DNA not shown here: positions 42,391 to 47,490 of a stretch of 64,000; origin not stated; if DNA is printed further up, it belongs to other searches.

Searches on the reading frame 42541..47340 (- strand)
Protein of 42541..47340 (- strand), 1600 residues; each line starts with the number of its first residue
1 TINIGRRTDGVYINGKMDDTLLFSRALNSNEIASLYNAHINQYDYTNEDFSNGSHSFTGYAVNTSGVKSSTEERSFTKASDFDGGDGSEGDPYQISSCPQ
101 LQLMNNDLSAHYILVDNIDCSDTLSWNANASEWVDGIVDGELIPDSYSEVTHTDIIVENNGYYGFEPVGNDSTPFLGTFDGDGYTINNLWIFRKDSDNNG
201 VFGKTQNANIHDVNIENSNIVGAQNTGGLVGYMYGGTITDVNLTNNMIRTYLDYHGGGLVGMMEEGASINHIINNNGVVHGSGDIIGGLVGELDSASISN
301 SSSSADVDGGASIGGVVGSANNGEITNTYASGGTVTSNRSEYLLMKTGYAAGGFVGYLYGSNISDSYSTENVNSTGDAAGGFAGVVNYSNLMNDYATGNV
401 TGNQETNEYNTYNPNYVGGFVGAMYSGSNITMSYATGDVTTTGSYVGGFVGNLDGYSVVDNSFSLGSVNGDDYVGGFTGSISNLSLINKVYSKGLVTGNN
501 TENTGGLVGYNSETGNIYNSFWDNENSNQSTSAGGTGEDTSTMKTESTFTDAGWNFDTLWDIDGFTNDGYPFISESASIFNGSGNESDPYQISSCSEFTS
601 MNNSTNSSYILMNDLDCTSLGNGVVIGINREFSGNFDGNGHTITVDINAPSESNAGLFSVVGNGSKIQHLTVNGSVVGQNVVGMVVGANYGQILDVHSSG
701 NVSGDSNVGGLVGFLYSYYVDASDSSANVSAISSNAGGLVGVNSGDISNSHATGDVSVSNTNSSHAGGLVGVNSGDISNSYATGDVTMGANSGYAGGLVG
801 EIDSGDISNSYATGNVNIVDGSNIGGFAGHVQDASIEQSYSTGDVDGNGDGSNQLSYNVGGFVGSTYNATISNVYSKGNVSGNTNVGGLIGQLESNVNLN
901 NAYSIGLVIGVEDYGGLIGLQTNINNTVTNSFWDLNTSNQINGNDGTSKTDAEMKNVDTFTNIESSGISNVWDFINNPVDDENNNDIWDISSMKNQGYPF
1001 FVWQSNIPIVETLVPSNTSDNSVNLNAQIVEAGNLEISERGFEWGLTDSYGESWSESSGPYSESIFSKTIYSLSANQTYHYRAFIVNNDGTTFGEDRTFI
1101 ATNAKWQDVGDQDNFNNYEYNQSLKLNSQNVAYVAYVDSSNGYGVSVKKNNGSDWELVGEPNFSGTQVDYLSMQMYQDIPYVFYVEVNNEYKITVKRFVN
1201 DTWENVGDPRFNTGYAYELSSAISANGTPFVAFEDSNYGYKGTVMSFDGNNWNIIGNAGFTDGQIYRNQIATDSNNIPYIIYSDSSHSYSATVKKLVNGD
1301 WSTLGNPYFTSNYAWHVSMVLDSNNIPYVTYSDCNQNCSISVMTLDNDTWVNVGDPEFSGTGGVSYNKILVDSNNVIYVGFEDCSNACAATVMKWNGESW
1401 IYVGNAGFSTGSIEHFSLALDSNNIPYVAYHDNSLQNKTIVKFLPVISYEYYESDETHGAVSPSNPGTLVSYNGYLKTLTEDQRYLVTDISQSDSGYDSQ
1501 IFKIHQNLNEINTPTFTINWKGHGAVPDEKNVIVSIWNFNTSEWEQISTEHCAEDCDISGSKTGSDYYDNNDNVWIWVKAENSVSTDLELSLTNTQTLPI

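Call 7: search_protein_families(library=pfam, proteins=[window:42541-47340:-], max_evalue=0.1)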
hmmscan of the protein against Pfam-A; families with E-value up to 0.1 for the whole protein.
window:42541-47340:- (1600 aa): 2 families
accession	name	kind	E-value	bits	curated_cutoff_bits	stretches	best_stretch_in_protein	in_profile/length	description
PF07581.17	Glug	-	6.5e-45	148.9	20.5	11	763-787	2-28/28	The GLUG motif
PF05342.19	Peptidase_M26_N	-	0.038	13.7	27.7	0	178-243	190-248/250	M26 IgA1-specific Metallo-endopeptidase N-terminal region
